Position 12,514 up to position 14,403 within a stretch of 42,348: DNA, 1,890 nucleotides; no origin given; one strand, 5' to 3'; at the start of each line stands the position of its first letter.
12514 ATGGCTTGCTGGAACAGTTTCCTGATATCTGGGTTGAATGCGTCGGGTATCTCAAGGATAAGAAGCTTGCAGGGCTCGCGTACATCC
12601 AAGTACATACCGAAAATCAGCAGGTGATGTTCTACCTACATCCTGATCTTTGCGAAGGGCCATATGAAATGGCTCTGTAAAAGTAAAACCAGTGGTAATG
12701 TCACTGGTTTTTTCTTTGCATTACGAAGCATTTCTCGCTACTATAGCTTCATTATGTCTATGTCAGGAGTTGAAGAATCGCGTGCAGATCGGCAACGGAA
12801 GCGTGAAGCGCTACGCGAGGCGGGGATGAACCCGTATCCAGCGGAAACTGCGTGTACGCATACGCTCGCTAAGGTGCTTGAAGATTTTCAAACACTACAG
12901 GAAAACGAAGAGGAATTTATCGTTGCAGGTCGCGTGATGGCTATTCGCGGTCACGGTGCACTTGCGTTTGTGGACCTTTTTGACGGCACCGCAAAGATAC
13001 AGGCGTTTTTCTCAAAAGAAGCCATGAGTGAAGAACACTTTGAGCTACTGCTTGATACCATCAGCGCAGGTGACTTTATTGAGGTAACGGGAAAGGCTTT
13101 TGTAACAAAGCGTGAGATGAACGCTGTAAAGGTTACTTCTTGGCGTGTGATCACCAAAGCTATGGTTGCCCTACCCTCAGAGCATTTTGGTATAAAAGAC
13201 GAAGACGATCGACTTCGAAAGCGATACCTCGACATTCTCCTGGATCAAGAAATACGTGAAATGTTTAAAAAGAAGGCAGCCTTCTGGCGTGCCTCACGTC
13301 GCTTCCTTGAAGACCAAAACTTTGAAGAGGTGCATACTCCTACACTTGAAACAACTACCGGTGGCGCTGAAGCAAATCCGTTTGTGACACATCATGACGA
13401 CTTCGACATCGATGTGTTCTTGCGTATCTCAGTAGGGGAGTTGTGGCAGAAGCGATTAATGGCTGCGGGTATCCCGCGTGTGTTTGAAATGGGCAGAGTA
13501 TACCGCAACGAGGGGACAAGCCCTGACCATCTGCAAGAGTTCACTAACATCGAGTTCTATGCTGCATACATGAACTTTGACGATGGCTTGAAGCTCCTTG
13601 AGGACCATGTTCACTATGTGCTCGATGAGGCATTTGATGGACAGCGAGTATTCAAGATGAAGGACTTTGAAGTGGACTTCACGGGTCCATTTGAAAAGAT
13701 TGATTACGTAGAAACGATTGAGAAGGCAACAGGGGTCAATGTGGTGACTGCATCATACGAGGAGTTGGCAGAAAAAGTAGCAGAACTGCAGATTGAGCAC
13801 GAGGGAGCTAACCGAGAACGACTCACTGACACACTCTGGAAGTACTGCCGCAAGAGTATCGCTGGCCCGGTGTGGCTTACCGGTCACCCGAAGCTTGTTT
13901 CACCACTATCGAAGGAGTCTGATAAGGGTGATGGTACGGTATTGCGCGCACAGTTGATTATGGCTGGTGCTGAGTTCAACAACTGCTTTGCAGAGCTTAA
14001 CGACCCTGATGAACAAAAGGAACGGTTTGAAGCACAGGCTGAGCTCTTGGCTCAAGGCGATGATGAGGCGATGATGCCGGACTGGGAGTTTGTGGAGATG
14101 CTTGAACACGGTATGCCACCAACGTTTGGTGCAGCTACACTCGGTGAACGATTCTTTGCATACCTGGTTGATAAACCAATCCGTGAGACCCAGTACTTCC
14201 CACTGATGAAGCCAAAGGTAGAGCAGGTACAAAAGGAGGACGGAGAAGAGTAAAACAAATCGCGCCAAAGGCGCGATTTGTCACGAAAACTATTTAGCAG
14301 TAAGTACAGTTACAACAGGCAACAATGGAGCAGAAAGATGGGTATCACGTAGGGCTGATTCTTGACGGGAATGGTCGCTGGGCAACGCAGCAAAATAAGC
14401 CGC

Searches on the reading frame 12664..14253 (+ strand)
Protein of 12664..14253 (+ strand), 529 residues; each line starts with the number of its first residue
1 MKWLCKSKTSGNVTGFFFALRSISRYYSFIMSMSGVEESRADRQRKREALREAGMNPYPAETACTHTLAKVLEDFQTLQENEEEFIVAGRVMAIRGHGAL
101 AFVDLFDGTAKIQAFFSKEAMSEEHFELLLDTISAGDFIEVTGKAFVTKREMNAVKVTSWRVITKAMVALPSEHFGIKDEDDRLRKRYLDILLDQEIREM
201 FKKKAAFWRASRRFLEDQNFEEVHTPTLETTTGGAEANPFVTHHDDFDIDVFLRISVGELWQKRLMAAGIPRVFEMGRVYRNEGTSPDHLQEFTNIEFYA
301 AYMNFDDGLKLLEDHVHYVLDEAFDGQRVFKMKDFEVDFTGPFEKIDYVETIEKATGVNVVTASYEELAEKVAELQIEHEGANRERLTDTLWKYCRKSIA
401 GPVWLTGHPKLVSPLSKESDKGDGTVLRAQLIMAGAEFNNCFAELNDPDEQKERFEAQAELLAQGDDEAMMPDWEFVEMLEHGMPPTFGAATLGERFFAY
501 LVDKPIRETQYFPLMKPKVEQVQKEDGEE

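Call 18: search_protein_families(library=pfam, proteins=[window:12664-14253:+], max_evalue=0.001)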
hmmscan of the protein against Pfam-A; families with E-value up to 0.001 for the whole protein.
window:12664-14253:+ (529 aa): 3 families
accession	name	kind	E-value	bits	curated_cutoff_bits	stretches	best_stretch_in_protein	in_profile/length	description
PF00152.25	tRNA-synt_2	-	2.7e-61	207.8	25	1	180-515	2-307/308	tRNA synthetases class II (D, K and N)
PF01336.31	tRNA_anti-codon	-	1.1e-12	48.1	27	1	86-163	2-75/75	OB-fold nucleic acid binding domain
PF01409.25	tRNA-synt_2d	-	8.7e-05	22.5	19.8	1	247-344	77-174/246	tRNA synthetases class II core domain (F)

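Call 32: find_homologous_proteins(query=window:12664-14253:+, max_evalue=1e-30)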
Query window:12664-14253:+ (529 aa): 7943 proteins with E <= 1e-30 among 8000 candidates; the best 120 are listed.
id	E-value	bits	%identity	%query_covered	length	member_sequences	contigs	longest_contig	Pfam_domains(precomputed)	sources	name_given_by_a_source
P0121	0.0e+0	1046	92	94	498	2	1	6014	PF01336.32,PF00152.26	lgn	-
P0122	0.0e+0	1031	90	94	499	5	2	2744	PF01336.32,PF00152.26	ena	-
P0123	6.1e-285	964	83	94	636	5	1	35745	PF01336.32,PF00152.26,PF09391.16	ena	-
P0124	1.6e-275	933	82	92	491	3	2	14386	PF01336.32,PF00152.26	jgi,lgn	jgi:lysyl-tRNA synthetase class 2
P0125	3.2e-274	928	80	94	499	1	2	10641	PF01336.32,PF00152.26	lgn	-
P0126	6.3e-272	921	79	94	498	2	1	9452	PF01336.32,PF00152.26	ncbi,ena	-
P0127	5.7e-269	911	80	92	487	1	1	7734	PF01336.32,PF00152.26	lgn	-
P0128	9.8e-269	910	80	92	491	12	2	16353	PF01336.32,PF00152.26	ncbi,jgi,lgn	jgi:lysyl-tRNA synthetase class 2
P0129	4.4e-264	895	73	99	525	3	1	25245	PF01336.32,PF00152.26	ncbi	-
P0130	3.6e-262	889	79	92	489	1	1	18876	PF01336.32,PF00152.26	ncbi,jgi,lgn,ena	-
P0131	3.3e-260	882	77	93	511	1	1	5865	PF01336.32,PF00152.26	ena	-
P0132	4.7e-259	878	77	92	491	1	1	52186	PF01336.32,PF00152.26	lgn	-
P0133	5.9e-258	875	76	93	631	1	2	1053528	PF01336.32,PF00152.26,PF09391.16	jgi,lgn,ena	-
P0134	3.7e-255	866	76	93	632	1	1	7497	PF01409.26,PF01336.32,PF00152.26,PF09391.16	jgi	jgi:lysyl-tRNA synthetase class 2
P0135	1.2e-253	860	75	92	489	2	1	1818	PF01336.32,PF00152.26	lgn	-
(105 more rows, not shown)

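Call 55: find_encoding_contigs(protein=P0123, flank=10000, max_places=3)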
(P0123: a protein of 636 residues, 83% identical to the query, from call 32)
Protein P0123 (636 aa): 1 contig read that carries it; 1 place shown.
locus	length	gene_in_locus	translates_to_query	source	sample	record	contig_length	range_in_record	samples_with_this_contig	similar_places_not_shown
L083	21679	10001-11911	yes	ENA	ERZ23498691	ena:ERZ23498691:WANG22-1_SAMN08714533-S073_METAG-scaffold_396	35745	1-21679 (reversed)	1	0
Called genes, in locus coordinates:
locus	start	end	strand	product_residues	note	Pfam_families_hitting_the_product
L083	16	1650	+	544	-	-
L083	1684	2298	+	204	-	PF13177:DNA_pol3_delta2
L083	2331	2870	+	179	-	PF01765:RRF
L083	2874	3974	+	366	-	PF02163:Peptidase_M50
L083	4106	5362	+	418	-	PF00587:tRNA-synt_2b, PF03129:HGTP_anticodon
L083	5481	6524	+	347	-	PF00022:Actin (weak), PF06723:MreB_Mbl, PF00012:HSP70, PF14450:FtsA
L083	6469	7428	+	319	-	PF04085:MreC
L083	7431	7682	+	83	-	-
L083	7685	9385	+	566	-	PF03717:PBP_dimer, PF00905:Transpeptidase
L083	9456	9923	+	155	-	PF03449:GreA_GreB_N, PF01272:GreA_GreB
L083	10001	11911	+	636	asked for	PF01336:tRNA_anti-codon, PF00152:tRNA-synt_2, PF09391:DUF2000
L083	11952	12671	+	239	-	PF01255:Prenyltransf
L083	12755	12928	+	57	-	-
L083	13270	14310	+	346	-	-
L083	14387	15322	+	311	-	PF01244:Peptidase_M19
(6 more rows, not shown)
